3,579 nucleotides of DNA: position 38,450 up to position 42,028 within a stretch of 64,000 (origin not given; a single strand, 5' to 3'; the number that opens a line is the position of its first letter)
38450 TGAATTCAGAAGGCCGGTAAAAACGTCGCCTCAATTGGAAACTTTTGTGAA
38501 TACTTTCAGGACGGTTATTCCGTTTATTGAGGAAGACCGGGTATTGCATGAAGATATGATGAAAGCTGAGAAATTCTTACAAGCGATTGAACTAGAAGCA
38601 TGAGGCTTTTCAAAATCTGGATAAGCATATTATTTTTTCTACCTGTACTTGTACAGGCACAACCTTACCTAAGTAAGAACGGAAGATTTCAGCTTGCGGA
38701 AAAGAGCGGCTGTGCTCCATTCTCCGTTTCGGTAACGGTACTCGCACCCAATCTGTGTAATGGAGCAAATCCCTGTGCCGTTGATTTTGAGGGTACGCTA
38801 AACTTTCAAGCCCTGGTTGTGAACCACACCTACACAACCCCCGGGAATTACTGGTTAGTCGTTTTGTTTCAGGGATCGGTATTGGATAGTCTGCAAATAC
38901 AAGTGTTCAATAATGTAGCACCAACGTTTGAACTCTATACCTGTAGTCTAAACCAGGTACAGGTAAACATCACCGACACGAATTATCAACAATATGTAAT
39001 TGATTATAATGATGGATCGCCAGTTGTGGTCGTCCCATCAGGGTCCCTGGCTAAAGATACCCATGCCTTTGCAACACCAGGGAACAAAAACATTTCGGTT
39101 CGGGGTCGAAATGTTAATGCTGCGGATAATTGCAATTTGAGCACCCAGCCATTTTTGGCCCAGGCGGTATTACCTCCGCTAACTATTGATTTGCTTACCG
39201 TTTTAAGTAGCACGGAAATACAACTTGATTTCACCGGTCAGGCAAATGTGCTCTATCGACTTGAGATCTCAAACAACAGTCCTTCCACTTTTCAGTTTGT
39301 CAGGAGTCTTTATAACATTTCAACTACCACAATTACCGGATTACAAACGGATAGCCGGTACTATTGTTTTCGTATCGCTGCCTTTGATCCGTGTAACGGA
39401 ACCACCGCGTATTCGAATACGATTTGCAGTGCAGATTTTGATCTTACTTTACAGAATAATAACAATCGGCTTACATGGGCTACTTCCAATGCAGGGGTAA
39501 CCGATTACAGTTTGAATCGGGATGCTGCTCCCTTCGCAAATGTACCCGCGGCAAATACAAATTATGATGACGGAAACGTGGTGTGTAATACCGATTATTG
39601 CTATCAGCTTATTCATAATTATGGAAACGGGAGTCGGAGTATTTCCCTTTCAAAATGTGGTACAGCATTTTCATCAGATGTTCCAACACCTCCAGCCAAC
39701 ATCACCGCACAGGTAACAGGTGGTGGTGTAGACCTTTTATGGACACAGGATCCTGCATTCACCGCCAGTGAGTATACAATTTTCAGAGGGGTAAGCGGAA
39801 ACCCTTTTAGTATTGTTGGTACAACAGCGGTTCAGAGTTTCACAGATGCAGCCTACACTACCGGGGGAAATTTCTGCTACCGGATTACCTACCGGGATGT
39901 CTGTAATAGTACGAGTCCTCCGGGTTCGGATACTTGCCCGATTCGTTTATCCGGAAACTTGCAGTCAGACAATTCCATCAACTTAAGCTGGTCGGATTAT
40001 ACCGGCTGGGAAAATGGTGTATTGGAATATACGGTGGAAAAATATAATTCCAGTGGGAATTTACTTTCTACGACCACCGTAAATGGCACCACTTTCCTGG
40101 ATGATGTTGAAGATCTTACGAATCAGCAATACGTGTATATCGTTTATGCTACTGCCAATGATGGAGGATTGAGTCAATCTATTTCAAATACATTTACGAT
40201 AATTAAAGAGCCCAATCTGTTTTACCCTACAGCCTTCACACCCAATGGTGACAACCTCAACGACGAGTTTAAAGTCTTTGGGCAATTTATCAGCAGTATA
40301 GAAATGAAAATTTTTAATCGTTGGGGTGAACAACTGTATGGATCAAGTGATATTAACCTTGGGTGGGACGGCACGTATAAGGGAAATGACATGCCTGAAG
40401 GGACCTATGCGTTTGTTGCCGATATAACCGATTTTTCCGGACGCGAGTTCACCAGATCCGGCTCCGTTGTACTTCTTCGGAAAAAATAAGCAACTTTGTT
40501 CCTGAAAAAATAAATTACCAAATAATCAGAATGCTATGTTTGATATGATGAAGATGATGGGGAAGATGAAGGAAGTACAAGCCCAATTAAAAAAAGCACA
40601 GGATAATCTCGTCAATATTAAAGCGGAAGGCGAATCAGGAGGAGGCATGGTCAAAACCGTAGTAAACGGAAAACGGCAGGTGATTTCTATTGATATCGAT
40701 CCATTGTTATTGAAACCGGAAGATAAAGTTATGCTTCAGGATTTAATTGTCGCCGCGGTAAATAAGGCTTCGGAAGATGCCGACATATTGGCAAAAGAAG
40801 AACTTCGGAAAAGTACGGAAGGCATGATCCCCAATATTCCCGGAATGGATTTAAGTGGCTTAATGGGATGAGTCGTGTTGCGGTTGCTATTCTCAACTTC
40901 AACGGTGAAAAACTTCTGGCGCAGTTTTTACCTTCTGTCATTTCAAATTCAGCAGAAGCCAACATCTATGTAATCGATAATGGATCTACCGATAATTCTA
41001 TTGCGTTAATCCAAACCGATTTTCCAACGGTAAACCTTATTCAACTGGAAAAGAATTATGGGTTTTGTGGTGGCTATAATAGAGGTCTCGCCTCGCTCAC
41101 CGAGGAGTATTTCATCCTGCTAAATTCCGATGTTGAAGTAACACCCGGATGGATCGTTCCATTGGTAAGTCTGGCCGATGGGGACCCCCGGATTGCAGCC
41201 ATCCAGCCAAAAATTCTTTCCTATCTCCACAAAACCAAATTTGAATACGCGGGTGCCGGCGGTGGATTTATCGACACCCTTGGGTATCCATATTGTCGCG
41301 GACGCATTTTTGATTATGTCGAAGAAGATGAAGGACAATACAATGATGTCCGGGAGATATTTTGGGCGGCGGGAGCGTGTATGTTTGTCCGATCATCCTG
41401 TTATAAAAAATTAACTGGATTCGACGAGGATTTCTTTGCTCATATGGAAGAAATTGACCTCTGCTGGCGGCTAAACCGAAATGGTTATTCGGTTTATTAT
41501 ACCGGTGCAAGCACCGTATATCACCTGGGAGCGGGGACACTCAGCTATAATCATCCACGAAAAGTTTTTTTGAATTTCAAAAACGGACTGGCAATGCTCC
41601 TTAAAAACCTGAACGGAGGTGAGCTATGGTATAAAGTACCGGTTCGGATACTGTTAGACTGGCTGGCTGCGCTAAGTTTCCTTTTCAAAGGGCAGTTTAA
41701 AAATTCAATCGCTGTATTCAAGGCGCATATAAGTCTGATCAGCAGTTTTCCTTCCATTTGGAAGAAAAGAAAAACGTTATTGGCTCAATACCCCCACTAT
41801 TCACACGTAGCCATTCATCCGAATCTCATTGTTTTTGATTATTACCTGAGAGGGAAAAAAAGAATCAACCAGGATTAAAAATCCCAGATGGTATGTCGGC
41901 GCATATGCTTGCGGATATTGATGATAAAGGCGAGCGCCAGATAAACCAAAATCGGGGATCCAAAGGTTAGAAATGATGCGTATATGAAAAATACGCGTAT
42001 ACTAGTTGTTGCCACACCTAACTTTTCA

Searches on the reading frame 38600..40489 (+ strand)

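Call 61: search_protein_families(library=pfam, proteins=[window:38600-40489:+], max_evalue=0.00001)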
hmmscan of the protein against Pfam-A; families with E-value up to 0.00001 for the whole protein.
window:38600-40489:+ (629 aa): 1 family
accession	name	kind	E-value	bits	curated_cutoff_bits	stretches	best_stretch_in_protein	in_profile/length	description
PF13585.12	CHU_C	-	1.2e-16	61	27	1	542-622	3-83/86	CHU_C Type IX secretion signal domain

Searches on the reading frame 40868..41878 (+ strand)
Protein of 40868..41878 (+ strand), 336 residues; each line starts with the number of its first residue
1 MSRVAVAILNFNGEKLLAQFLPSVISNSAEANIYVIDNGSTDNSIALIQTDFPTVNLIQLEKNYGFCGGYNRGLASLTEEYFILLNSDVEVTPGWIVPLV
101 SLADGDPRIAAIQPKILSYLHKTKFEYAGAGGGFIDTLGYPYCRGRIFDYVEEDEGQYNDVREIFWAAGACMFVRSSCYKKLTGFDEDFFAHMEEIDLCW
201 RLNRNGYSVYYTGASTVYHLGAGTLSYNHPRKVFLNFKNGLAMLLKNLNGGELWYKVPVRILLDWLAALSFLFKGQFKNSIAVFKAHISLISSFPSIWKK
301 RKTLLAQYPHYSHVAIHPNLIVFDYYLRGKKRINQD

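Call 61: search_protein_families(library=pfam, proteins=[window:40868-41878:+], max_evalue=0.00001)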
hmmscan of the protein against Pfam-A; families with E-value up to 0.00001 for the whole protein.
window:40868-41878:+ (336 aa): 3 families
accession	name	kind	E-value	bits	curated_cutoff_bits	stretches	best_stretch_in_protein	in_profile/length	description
PF00535.33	Glycos_transf_2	-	1.7e-18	67.6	23.3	1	6-113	2-113/168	Glycosyl transferase family 2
PF13641.12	Glyco_tranf_2_3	-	8e-10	39.6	27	1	3-220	2-212/230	Glycosyltransferase like family 2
PF10111.15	Glyco_tranf_2_2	-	8.5e-06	25.9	27.3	0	30-234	29-232/276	Glycosyltransferase like family 2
